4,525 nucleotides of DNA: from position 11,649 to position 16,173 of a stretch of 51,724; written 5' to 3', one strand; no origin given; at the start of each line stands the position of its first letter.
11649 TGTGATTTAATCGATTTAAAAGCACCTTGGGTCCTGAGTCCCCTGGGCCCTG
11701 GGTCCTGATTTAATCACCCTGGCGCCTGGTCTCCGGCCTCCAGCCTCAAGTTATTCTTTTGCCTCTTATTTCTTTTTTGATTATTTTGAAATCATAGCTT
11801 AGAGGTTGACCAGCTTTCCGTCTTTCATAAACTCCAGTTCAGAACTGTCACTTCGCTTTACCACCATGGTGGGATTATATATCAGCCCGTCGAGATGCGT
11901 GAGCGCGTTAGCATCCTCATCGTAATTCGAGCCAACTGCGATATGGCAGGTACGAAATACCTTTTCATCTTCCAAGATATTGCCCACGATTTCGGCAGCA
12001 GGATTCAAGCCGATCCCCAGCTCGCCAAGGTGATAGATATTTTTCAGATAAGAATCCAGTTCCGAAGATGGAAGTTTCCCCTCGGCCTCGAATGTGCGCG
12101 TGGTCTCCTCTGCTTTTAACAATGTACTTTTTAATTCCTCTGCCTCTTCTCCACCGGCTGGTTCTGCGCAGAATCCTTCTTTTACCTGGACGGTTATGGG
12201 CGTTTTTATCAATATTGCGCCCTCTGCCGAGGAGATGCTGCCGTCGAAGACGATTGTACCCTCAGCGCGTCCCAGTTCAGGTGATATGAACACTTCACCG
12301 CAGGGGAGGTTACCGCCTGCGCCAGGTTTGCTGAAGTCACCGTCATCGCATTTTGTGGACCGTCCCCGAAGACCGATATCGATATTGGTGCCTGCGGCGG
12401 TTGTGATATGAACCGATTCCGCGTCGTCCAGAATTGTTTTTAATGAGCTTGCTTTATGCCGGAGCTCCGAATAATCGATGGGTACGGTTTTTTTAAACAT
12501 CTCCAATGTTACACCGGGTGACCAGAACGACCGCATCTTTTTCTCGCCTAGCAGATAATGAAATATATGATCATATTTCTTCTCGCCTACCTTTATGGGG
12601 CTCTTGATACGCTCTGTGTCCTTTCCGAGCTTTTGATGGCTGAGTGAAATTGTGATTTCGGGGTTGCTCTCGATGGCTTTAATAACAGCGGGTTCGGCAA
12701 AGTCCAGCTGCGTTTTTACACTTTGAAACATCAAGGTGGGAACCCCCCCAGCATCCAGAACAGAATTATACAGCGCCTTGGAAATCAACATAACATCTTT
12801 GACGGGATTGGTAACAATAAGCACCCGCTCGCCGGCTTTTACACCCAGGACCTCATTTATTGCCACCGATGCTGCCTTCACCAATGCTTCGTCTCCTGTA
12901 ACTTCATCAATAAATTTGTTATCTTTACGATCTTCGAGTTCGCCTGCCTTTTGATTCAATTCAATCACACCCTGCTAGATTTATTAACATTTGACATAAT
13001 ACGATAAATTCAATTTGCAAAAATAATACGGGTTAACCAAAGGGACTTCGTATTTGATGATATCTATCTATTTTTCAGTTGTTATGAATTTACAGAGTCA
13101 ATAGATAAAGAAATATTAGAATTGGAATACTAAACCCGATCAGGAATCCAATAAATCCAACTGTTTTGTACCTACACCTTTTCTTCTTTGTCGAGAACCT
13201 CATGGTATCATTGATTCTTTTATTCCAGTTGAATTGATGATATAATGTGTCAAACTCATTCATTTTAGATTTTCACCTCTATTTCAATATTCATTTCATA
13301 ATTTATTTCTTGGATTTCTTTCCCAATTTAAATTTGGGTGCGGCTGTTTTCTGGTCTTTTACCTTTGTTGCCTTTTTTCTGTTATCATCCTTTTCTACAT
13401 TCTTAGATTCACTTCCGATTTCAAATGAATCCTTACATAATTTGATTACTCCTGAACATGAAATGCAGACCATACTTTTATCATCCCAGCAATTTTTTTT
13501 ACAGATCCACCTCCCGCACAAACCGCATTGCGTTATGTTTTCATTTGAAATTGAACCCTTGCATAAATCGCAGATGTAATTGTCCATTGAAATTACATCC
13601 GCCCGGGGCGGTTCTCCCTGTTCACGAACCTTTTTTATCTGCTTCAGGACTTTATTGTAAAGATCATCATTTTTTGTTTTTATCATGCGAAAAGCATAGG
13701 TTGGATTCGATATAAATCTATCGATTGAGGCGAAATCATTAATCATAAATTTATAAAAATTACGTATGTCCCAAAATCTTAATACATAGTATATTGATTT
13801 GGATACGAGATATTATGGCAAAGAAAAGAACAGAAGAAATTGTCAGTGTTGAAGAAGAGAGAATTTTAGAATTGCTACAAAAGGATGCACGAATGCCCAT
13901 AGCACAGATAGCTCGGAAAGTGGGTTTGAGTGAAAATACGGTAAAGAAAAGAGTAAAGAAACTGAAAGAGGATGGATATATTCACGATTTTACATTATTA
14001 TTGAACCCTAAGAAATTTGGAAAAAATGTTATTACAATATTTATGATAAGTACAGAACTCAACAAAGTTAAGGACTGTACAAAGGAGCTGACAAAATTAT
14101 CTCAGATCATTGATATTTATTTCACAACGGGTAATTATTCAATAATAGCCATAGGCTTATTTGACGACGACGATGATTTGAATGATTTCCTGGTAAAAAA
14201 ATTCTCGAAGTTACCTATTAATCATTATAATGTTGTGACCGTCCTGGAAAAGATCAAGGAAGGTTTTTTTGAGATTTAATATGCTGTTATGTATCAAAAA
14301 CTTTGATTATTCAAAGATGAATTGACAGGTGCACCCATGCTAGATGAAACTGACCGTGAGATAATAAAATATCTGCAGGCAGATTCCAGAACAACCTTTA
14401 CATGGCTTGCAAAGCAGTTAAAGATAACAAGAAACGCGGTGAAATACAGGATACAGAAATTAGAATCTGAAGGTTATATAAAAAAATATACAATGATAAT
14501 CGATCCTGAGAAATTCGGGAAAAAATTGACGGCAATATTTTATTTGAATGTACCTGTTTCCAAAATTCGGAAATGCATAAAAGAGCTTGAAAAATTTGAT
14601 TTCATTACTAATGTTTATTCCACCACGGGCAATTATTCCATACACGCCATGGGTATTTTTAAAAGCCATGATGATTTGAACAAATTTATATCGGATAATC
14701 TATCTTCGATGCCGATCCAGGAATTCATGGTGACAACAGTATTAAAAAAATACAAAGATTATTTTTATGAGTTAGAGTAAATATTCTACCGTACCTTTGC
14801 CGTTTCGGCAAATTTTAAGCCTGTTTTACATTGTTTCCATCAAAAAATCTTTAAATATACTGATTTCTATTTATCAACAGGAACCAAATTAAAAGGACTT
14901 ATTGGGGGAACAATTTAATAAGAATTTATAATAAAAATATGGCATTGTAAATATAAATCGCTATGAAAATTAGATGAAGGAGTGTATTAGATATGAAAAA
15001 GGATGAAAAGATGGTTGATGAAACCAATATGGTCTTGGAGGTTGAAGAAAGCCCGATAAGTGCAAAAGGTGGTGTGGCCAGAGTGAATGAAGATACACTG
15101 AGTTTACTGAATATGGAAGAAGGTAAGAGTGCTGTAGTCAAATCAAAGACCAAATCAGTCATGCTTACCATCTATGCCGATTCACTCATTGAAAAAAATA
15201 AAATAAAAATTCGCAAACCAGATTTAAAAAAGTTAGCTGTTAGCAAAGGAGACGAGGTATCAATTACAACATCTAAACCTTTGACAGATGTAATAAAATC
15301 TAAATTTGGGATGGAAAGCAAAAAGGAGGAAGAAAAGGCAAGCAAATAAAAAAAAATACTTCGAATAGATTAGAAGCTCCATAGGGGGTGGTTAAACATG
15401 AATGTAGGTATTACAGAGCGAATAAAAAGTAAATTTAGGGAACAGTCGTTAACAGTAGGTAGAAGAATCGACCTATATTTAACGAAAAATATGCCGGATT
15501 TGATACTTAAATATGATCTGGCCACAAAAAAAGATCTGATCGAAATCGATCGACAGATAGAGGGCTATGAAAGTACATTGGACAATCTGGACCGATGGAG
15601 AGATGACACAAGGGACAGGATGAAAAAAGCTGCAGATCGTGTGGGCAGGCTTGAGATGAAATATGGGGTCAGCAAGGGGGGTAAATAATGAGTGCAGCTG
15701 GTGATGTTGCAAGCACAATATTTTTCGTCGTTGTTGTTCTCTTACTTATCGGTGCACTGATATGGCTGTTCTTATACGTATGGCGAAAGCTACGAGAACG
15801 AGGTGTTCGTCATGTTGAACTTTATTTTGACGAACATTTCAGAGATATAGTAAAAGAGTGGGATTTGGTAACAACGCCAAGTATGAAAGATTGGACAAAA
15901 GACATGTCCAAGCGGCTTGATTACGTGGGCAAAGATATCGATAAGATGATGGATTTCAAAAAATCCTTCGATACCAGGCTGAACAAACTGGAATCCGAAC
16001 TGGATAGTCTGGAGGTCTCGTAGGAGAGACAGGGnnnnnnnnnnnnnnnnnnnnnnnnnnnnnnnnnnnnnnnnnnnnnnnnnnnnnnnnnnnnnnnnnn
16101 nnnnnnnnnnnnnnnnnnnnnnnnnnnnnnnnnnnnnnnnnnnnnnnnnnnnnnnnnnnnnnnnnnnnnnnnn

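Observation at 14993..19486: Nine-gene co-directional cluster (Cdc48-N-like barrels, triplicated coiled-coil family, double PRC barrel, membrane-anchored AAA+ ATPase): candidate undescribed membrane-associated machine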

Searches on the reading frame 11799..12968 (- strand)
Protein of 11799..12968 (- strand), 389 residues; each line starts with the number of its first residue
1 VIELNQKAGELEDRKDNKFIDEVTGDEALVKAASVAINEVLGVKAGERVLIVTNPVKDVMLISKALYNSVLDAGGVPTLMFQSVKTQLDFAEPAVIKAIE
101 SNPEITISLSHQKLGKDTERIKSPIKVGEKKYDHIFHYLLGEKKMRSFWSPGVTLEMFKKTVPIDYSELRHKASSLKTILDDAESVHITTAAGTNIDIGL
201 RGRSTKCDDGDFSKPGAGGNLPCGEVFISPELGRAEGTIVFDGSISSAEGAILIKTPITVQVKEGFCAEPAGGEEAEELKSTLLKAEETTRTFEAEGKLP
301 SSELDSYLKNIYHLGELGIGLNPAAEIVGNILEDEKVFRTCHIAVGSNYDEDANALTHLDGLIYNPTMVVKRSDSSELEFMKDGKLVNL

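Call 19: search_protein_families(library=pfam, proteins=[window:11799-12968:-], max_evalue=0.001)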
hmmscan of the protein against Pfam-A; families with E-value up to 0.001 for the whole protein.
window:11799-12968:- (389 aa): 1 family
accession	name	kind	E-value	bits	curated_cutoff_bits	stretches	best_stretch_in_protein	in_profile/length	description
PF02073.20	Peptidase_M29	-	2.9e-11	43.3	27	1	166-281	185-301/406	Thermophilic metalloprotease (M29)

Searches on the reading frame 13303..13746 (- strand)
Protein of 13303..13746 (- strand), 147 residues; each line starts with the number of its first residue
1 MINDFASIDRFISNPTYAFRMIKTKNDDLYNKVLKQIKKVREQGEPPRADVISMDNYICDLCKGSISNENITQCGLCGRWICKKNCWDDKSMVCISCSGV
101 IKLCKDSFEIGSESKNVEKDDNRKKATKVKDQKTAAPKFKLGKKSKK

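Call 19: search_protein_families(library=pfam, proteins=[window:13303-13746:-], max_evalue=0.001)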
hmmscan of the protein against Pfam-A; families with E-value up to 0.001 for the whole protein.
window:13303-13746:- (147 aa): 1 family
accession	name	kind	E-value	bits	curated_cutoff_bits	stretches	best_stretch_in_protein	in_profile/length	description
PF14445.12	Prok-RING_2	-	1.8e-13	50.9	22.4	1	53-103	4-53/56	Prokaryotic RING finger family 2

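Call 87: search_protein_families(library=padloc, proteins=[window:13303-13746:-], max_evalue=0.01)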
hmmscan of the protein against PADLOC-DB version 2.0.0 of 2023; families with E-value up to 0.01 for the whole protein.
window:13303-13746:- (147 aa): 0 families

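Call 88: search_protein_families(library=phrogs, proteins=[window:13303-13746:-], max_evalue=0.01)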
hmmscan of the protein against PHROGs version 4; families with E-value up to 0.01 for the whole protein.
window:13303-13746:- (147 aa): 0 families

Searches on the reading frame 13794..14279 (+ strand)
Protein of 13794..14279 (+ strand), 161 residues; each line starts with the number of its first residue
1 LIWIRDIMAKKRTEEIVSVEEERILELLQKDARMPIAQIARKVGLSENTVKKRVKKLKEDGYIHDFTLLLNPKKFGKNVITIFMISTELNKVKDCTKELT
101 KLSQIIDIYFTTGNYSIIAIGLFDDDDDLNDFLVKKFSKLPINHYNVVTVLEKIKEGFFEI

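Call 19: search_protein_families(library=pfam, proteins=[window:13794-14279:+], max_evalue=0.001)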
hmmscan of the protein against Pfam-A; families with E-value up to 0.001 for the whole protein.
window:13794-14279:+ (161 aa): 18 families
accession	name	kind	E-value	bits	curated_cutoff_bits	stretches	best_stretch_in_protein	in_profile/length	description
PF13412.12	HTH_24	-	1.2e-16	60.4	21.9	1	23-63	7-47/48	Winged helix-turn-helix DNA-binding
PF13404.12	HTH_AsnC-type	-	1.2e-14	54.2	27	1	23-58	7-42/42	AsnC-type helix-turn-helix domain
PF01037.27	AsnC_trans_reg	-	3.8e-09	36.7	25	1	84-152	2-72/73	Lrp/AsnC ligand binding domain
PF08279.18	HTH_11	-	6.8e-07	29.5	25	1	22-62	3-44/55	HTH domain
PF22451.2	NirdL-like_HTH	-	1.2e-06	28.4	27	1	22-63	2-46/47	Siroheme decarboxylase NirDL-like HTH domain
PF12840.13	HTH_20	-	1.7e-05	25.1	27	1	23-61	8-46/51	Helix-turn-helix domain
PF13384.12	HTH_23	-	1.8e-05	24.8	24.6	1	23-61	9-45/50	Homeodomain-like domain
PF09339.16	HTH_IclR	-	3.1e-05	24.1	22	1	23-63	7-48/52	IclR helix-turn-helix domain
PF24034.1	DUF7343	-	0.00018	21.8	27.6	1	20-67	4-52/62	Domain of unknown function (DUF7343)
PF08281.18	Sigma70_r4_2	-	0.00018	21.6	25.7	1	34-56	27-49/54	Sigma-70, region 4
PF13730.12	HTH_36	-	0.00026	21.2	25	1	37-63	29-55/55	Helix-turn-helix domain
PF22482.2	AsnC_trans_reg_3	-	0.00034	21.1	24.4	1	92-154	24-85/95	PF0864 C-terminal dimeric alpha+beta barrel domain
PF01325.25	Fe_dep_repress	-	0.00048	20.7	26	0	26-64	15-53/60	Iron dependent repressor, N-terminal DNA binding domain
PF13518.12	HTH_28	-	0.00048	20.6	25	1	23-61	4-40/52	Helix-turn-helix domain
PF06163.17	DUF977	-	0.00051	20.6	22.1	1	8-61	1-54/134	Bacterial protein of unknown function (DUF977)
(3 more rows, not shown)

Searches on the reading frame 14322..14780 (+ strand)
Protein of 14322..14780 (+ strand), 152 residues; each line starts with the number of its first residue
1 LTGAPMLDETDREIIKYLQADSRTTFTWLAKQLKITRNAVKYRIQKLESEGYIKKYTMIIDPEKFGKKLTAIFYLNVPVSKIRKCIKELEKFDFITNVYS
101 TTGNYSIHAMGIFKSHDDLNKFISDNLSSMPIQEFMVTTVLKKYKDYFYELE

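Call 19: search_protein_families(library=pfam, proteins=[window:14322-14780:+], max_evalue=0.001)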
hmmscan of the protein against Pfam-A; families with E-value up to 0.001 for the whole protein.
window:14322-14780:+ (152 aa): 9 families
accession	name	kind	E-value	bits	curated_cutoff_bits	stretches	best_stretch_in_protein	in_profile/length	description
PF13412.12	HTH_24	-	2.3e-17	62.7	21.9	1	7-54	1-48/48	Winged helix-turn-helix DNA-binding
PF13404.12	HTH_AsnC-type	-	1.5e-13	50.7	27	1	7-48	1-42/42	AsnC-type helix-turn-helix domain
PF01037.27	AsnC_trans_reg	-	1.3e-08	35.1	25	1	82-142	11-72/73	Lrp/AsnC ligand binding domain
PF08279.18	HTH_11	-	6e-06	26.5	25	1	12-52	3-44/55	HTH domain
PF12840.13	HTH_20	-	8.3e-06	26.1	27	1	6-49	1-44/51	Helix-turn-helix domain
PF14394.12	DUF4423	-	7.2e-05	23.1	30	0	20-55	33-68/165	Domain of unknown function (DUF4423)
PF13601.12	HTH_34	-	0.0001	22.9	27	1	13-54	4-45/80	Winged helix DNA-binding domain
PF17805.7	AsnC_trans_reg2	-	0.00012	22.6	27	1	64-145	1-86/86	AsnC-like ligand binding domain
PF01978.25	TrmB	-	0.00078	19.7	25.6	0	18-55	17-54/68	Sugar-specific transcriptional regulator TrmB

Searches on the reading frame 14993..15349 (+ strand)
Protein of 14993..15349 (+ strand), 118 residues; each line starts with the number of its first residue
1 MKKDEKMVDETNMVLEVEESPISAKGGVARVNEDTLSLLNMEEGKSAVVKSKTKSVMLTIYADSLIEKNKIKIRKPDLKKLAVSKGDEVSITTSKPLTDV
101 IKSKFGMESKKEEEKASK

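Call 3: search_protein_families(library=pfam, proteins=[window:14993-15349:+], max_evalue=1)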
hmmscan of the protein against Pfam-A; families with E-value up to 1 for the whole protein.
window:14993-15349:+ (118 aa): 2 families
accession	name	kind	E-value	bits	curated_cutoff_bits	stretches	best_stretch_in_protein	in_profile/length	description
PF02359.24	CDC48_N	-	1.1e-07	32.3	35.1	1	15-92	2-81/85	Cell division protein 48 (CDC48), N-terminal domain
PF01568.27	Molydop_binding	-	0.0063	17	26.8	0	26-59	28-62/110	Molydopterin dinucleotide binding domain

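Call 4: search_protein_families(library=ncbifam, proteins=[window:14993-15349:+], max_evalue=1)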
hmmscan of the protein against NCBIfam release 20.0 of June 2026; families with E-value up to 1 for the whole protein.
window:14993-15349:+ (118 aa): 3 families
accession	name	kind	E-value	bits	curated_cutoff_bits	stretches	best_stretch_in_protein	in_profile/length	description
NF042908.1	FMD_DH_FwdD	exception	0.0025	17.9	175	1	26-60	30-64/129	tungsten-dependent formylmethanofuran dehydrogenase subunit FwdD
NF006345.0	PRK08572.1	equivalog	0.0064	16.4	120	1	43-101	43-98/111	30S ribosomal protein S17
TIGR03630.1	uS17_arch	equivalog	0.0071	16.3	105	1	40-101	36-94/102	30S ribosomal protein S17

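Call 67: search_solved_structures(query=A7, max_evalue=10)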
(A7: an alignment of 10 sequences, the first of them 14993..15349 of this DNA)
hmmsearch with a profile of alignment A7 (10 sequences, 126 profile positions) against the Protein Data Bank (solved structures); distinct sequences matched with E-value up to 10: 92 (the best 60 are shown).
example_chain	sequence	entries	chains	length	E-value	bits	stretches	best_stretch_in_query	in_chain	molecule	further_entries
7dvf_A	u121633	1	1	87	9.1e-07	32.2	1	8-86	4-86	reDPBB_sym2 protein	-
7dg9_A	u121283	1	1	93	1.3e-06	31.7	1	7-87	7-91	Cell division control protein 48, AAA family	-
7du7_A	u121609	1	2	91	2.1e-06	31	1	8-87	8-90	mkDPBB_sym1 protein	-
7dvc_A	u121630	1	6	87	3.3e-06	30.4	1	8-86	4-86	reDPBB_sym1 protein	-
9m4g_A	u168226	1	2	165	6.8e-06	29.4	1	13-93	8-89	Cell division control protein 48 homolog A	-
9uw1_A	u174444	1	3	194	1e-05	28.8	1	14-93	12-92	Cell division control protein 48 homolog A,Plant UBX domain-containing protein 5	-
7di1_A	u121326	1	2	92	1.1e-05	28.6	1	8-88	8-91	mkDPBB_sym_86 protein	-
7di0_A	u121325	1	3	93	1.2e-05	28.5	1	7-87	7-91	apDPBB_sym_79 protein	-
7dvh_A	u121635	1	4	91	1.9e-05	27.9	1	19-87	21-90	reDPBB_sym4 protein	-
9v9o_A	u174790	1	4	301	2.1e-05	27.8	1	18-93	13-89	Cell division control protein 48 homolog A,Plant UBX domain-containing protein 5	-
6hd3_A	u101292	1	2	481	4.6e-05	26.7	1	12-93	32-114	Cell division control protein 48 homolog A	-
9m3v_A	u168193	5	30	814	8e-05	25.9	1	12-93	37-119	Cell division control protein 48 homolog A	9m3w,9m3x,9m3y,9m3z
9m4n_A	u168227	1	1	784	8.6e-05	25.8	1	18-93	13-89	Cell division control protein 48 homolog A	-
7dww_B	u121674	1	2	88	0.00014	25.1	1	21-87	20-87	msDPBB_sym2 protein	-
7du6_A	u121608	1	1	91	0.00069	22.9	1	22-87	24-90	mkDPBB_sym2 protein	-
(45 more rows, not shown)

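Call 85: list_cluster_members(proteins=[window:14993-15349:+, window:15398-15688:+, window:15688-16023:+, window:16038-16379:+, window:16434-16913:+, window:16992-17411:+, window:17428-17781:+, window:18011-18277:+, P0001, window:13303-13746:-])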
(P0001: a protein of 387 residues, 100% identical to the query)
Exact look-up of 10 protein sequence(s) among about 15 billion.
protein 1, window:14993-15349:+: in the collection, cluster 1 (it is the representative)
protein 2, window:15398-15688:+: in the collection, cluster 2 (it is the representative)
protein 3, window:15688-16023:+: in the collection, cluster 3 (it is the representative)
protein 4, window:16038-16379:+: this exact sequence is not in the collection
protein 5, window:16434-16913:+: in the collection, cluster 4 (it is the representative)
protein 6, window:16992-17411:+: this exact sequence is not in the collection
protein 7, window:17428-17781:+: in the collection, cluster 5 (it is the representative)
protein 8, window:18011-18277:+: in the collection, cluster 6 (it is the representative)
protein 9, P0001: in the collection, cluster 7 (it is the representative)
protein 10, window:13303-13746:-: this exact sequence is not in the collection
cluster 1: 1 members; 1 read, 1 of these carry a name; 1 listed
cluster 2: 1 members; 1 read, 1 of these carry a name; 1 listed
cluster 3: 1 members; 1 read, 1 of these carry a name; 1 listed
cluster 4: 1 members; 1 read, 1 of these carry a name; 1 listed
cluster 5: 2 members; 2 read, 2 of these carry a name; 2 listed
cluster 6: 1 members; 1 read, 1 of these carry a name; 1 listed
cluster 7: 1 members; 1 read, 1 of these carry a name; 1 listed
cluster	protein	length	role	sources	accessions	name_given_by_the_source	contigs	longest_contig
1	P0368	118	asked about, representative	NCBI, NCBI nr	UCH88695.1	MAG: hypothetical protein JSV49_10655 [Thermoplasmata archaeon]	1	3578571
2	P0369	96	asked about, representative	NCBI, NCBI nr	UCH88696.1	MAG: hypothetical protein JSV49_10660 [Thermoplasmata archaeon]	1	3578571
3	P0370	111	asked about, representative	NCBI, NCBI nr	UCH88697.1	MAG: hypothetical protein JSV49_10665 [Thermoplasmata archaeon]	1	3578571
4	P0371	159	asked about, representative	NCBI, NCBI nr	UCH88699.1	MAG: PRC-barrel domain-containing protein [Thermoplasmata archaeon]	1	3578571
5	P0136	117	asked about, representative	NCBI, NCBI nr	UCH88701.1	MAG: hypothetical protein JSV49_10685 [Thermoplasmata archaeon]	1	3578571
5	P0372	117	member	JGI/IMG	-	hypothetical protein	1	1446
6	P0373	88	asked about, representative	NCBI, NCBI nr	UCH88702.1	MAG: hypothetical protein JSV49_10690 [Thermoplasmata archaeon]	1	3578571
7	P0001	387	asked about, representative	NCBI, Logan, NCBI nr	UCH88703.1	MAG: AAA family ATPase [Thermoplasmata archaeon]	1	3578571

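Call 87: search_protein_families(library=padloc, proteins=[window:14993-15349:+], max_evalue=0.01)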
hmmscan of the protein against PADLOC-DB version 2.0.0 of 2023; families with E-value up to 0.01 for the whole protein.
window:14993-15349:+ (118 aa): 0 families

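Call 88: search_protein_families(library=phrogs, proteins=[window:14993-15349:+], max_evalue=0.01)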
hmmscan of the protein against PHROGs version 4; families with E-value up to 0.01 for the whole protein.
window:14993-15349:+ (118 aa): 0 families

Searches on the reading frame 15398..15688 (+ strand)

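Call 3: search_protein_families(library=pfam, proteins=[window:15398-15688:+], max_evalue=1)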
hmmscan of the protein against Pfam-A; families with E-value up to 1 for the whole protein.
window:15398-15688:+ (96 aa): 3 families
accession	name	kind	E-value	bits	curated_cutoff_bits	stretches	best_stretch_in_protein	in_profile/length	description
PF21775.3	PutA_1st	-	0.0083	16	27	1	69-84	2-17/33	PutA, RHH domain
PF13233.12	Complex1_LYR_2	-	0.15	13.2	22.3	1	7-83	25-78/80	Complex1_LYR-like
PF07820.17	TraC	-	0.22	12.4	27.7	1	62-91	9-38/88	TraC-like protein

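Call 4: search_protein_families(library=ncbifam, proteins=[window:15398-15688:+], max_evalue=1)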
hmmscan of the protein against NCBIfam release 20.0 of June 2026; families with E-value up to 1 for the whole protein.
window:15398-15688:+ (96 aa): 0 families

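Call 87: search_protein_families(library=padloc, proteins=[window:15398-15688:+], max_evalue=0.01)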
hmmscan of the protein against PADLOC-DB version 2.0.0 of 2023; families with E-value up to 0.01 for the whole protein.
window:15398-15688:+ (96 aa): 1 family
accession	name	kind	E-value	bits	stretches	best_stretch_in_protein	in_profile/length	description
PDLC04712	PDC-M57A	-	0.0084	14.5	1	32-72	40-73/138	-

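Call 88: search_protein_families(library=phrogs, proteins=[window:15398-15688:+], max_evalue=0.01)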
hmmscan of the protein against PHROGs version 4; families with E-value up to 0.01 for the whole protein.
window:15398-15688:+ (96 aa): 0 families

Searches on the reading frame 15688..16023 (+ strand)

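Call 3: search_protein_families(library=pfam, proteins=[window:15688-16023:+], max_evalue=1)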
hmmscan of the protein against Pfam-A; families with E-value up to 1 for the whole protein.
window:15688-16023:+ (111 aa): 8 families
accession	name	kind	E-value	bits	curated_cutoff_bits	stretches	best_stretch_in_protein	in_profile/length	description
PF07889.17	DUF1664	-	0.013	16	34.6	1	61-107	34-77/124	Protein of unknown function (DUF1664)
PF15145.11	DUF4577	-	0.022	15.2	27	1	71-104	93-126/128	Domain of unknown function (DUF4577)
PF06667.17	PspB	-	0.096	13.2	25.6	1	10-36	4-30/73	Phage shock protein B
PF11905.13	DUF3425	-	0.1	13.1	27.1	1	25-89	35-102/128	Domain of unknown function (DUF3425)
PF06305.16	LapA_dom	-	0.11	12.9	28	1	11-38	19-46/64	Lipopolysaccharide assembly protein A domain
PF10624.15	TraS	-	0.12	12.5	27.4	1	6-34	24-52/157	Plasmid conjugative transfer entry exclusion protein TraS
PF01519.22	DUF16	-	0.14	13.1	40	1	69-110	9-48/104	Protein of unknown function DUF16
PF20087.4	DUF6479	-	0.15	12.9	25.4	1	3-35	13-45/120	Family of unknown function (DUF6479)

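Call 4: search_protein_families(library=ncbifam, proteins=[window:15688-16023:+], max_evalue=1)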
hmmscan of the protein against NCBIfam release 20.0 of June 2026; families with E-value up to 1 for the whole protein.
window:15688-16023:+ (111 aa): 3 families
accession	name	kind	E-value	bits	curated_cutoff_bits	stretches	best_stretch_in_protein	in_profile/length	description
NF010228.0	PRK13682.1-3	equivalog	0.018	15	71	1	3-26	26-49/57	hypothetical protein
NF041587.1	YmgF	equivalog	0.029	14.4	100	1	14-42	40-68/72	cell division-associated protein YmgF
TIGR00964.1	secE_bact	equivalog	0.3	11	27.55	0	8-35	24-51/57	preprotein translocase subunit SecE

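Call 87: search_protein_families(library=padloc, proteins=[window:15688-16023:+], max_evalue=0.01)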
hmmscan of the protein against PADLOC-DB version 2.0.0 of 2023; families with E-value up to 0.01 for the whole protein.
window:15688-16023:+ (111 aa): 0 families

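Call 88: search_protein_families(library=phrogs, proteins=[window:15688-16023:+], max_evalue=0.01)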
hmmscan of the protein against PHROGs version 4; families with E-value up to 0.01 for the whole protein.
window:15688-16023:+ (111 aa): 0 families
